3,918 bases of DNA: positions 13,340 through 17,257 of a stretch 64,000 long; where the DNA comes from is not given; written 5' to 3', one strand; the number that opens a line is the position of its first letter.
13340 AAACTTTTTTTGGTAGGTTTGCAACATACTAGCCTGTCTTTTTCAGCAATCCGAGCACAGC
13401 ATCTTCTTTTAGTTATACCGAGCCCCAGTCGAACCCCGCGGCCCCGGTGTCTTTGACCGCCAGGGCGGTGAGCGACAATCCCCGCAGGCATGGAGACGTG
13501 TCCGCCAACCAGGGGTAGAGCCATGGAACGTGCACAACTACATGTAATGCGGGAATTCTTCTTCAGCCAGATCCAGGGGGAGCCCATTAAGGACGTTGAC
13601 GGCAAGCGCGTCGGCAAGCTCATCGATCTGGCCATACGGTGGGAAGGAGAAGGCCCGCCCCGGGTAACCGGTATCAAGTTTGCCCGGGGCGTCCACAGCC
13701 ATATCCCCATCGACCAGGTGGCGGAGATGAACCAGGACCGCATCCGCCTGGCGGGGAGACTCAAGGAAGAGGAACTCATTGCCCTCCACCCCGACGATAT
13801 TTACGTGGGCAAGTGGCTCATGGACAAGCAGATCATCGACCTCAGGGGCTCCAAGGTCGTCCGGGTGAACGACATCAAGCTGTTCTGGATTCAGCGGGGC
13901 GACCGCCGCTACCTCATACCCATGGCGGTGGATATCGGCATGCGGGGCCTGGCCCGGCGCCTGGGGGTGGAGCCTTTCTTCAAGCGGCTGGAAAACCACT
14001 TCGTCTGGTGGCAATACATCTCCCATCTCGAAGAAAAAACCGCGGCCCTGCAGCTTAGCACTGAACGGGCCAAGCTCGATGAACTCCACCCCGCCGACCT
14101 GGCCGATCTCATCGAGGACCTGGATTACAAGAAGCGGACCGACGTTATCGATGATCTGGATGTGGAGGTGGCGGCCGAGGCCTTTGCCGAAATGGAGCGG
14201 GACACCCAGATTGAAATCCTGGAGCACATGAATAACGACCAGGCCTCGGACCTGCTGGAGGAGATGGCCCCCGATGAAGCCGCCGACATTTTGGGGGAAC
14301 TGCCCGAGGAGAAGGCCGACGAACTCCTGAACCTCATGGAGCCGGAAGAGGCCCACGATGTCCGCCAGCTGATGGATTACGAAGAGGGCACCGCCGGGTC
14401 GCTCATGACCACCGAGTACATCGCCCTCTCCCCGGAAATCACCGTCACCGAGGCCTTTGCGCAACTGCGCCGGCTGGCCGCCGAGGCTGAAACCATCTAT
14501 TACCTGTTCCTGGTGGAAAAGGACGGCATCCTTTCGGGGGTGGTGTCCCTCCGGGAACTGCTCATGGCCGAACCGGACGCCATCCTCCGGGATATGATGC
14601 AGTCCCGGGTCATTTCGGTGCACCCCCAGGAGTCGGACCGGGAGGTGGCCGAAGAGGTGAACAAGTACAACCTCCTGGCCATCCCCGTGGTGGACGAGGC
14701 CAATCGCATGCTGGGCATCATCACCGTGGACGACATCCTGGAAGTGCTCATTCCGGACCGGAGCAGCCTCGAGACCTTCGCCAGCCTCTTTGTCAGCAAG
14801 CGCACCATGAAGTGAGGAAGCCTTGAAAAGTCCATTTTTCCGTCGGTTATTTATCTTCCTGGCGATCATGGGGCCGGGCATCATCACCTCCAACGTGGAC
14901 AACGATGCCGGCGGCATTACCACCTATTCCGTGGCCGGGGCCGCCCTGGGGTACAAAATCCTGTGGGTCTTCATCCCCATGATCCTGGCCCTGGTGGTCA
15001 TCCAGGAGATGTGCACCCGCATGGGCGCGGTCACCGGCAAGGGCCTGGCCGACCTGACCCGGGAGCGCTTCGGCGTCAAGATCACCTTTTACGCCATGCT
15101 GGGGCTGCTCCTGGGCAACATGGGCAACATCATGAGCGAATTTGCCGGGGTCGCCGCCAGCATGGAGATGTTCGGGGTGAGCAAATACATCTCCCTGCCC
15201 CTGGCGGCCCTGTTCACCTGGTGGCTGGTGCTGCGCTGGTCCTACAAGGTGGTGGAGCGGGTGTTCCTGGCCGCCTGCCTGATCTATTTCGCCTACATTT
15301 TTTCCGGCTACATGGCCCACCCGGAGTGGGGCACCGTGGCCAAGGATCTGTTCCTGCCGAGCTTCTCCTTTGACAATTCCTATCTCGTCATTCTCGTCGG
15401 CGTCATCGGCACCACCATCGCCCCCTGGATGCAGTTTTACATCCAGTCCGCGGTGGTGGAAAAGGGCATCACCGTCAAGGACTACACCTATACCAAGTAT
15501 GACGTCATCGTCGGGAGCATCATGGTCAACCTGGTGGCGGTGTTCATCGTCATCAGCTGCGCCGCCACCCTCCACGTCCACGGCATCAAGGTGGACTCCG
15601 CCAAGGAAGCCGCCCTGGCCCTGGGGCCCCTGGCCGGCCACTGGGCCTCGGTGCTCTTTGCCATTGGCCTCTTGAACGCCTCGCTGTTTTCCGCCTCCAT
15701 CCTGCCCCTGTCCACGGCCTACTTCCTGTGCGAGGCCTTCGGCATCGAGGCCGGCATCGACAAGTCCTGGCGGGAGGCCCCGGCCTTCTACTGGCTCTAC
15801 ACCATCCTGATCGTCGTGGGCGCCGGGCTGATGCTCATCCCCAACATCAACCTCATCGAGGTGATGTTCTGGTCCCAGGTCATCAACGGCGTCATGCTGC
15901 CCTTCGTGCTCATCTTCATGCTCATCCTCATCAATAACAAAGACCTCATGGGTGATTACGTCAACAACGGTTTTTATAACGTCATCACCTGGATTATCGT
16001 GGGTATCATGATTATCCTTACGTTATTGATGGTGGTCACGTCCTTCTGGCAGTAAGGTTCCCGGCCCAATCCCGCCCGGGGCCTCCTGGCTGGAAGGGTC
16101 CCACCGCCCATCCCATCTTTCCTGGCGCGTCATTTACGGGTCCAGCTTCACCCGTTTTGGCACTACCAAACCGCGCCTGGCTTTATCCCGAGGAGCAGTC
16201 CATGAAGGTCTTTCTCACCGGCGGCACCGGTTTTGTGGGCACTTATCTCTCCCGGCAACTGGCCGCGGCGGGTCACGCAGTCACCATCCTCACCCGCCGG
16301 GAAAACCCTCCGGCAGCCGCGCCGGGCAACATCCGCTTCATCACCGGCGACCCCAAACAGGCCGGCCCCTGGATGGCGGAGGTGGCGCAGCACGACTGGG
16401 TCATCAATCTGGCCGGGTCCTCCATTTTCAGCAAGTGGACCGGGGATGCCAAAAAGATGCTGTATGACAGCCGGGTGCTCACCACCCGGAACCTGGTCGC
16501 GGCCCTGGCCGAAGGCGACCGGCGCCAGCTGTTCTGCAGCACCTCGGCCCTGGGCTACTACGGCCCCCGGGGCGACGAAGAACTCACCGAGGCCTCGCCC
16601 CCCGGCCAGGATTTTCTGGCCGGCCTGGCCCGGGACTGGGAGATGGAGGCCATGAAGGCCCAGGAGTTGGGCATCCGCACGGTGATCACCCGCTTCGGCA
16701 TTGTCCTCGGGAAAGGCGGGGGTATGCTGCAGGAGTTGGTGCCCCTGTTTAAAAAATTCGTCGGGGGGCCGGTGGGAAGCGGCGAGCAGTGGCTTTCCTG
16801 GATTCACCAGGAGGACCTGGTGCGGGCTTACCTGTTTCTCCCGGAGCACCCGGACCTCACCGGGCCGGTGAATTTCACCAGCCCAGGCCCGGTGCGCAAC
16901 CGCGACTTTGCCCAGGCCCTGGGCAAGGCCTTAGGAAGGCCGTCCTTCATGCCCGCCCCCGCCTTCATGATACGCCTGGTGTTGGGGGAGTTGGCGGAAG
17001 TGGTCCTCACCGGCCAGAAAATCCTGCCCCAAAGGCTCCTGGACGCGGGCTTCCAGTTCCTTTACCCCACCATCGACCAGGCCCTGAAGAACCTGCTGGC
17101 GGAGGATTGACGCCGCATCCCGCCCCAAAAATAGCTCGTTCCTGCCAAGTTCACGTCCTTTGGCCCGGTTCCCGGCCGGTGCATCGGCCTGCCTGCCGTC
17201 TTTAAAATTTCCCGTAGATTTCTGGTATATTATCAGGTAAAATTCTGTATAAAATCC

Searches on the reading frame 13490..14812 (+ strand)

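Call 47: search_protein_families(library=pfam, proteins=[window:13490-14812:+], max_evalue=0.00001)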
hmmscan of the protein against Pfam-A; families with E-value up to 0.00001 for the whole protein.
window:13490-14812:+ (441 aa): 2 families
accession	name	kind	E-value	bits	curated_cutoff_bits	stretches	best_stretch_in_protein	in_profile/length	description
PF03448.22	MgtE_N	-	1.5e-29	103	25.9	1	199-299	1-101/102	MgtE intracellular N domain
PF00571.33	CBS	-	6e-21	75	24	2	367-420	2-55/57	CBS domain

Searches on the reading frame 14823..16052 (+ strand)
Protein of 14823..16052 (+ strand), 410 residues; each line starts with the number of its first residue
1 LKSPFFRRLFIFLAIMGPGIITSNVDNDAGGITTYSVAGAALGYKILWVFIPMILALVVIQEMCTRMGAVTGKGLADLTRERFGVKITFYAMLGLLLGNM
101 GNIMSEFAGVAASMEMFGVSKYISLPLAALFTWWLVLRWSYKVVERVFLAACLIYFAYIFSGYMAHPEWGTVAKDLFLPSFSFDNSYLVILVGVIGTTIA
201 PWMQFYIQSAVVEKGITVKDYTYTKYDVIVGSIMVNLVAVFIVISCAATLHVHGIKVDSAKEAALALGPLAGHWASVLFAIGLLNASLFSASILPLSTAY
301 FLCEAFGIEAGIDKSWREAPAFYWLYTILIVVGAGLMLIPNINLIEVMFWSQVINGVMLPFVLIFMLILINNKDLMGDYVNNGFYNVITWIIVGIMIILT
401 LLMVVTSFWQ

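Call 47: search_protein_families(library=pfam, proteins=[window:14823-16052:+], max_evalue=0.00001)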
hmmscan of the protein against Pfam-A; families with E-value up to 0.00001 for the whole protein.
window:14823-16052:+ (410 aa): 1 family
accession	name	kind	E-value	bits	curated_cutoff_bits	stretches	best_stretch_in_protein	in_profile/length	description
PF01566.24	Nramp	-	2.7e-101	339.6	29.8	1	32-382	1-356/357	Natural resistance-associated macrophage protein-like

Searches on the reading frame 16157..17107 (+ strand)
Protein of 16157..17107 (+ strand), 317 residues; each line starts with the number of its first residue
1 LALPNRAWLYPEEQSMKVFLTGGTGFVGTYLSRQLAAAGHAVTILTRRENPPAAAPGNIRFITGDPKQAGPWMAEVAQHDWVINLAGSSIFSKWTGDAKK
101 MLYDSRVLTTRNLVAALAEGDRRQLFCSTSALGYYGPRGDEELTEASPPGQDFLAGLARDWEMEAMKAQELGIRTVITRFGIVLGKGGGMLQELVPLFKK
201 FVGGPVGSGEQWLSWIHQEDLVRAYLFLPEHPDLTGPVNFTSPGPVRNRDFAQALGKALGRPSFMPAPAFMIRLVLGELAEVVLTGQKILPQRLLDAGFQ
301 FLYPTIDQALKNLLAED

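Call 47: search_protein_families(library=pfam, proteins=[window:16157-17107:+], max_evalue=0.00001)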
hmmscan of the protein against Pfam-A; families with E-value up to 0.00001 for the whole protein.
window:16157-17107:+ (317 aa): 4 families
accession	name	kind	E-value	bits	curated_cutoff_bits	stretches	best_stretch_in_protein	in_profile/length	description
PF01370.27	Epimerase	-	9.2e-27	94.4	20.9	1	18-234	1-230/240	NAD dependent epimerase/dehydratase family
PF08338.16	DUF1731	-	2.7e-21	75.4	27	1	267-313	1-47/47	Domain of unknown function (DUF1731)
PF16363.11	GDP_Man_Dehyd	-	2.3e-08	34.3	27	1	20-148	2-146/332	GDP-mannose 4,6 dehydratase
PF13460.12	NAD_binding_10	-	3.7e-08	33.9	27.2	1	22-135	1-102/184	NAD(P)H-binding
